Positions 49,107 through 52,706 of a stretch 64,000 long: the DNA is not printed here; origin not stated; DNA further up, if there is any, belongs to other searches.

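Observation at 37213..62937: Yersiniabactin-like HMWP2/HMWP1 assembly line without salicylate synthase, aryl-AMP ligase or AraC regulator, and with an extra methyltransferase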

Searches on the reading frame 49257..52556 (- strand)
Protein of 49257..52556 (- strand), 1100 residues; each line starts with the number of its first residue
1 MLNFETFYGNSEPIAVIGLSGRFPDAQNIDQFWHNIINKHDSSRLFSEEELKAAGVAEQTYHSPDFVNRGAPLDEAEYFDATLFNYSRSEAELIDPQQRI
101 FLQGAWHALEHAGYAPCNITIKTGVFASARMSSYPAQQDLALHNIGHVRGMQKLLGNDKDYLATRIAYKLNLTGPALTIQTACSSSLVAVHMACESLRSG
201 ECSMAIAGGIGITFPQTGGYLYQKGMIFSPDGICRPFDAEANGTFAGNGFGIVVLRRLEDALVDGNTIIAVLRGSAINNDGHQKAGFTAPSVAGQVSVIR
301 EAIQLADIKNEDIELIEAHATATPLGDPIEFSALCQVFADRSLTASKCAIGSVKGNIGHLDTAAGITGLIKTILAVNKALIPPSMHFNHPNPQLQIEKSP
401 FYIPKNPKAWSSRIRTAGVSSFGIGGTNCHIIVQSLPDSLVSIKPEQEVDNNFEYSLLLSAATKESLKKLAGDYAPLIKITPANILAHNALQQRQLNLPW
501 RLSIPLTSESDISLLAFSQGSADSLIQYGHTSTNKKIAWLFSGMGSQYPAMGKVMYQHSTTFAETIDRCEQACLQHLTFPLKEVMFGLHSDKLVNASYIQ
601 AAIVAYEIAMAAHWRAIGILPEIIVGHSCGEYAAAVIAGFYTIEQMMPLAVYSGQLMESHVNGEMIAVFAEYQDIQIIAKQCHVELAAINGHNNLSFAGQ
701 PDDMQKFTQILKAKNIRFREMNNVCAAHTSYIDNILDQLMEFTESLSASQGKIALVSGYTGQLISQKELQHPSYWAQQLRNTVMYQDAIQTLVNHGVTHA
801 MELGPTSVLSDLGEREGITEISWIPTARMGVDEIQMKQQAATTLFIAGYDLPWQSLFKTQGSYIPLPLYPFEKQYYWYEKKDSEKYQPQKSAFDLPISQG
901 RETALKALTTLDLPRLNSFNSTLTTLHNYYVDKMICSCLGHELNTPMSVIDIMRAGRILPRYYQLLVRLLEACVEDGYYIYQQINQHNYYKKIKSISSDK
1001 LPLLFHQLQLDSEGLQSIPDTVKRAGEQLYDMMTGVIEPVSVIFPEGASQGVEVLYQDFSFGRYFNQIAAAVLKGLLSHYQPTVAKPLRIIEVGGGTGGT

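Call 18: profile_search(protein=window:49257-52556:-)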
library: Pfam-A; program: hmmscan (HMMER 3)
A. the first sequence (1100 residues): domains with independent E <= 10: 7; with E <= 0.001: 5
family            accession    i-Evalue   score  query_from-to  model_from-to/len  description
ketoacyl-synt     PF00109.32    1.2e-68   231.9      12-261         2-252/252  Beta-ketoacyl synthase, N-terminal domain
Acyl_transf_1     PF00698.26    9.2e-45   153.9     539-815         2-277/319  Acyl transferase domain
Ketoacyl-synt_C   PF02801.28    3.2e-39   134.0     270-387         2-118/119  Beta-ketoacyl synthase, C-terminal domain
KAsynt_C_assoc    PF16197.11    2.8e-13    50.7     390-501         1-107/111  Ketoacyl-synthetase C-terminal extension
Thiolase_N        PF00108.29    4.1e-06    26.8     164-210        64-112/260  Thiolase, N-terminal domain
RRF_GI            PF12614.13       0.32    11.6     673-717        21-65/126  Ribosome recycling factor
CurL-like_PKS_C   PF22621.2        0.55    10.7     457-484         3-30/64  CurL-like, PKS C-terminal
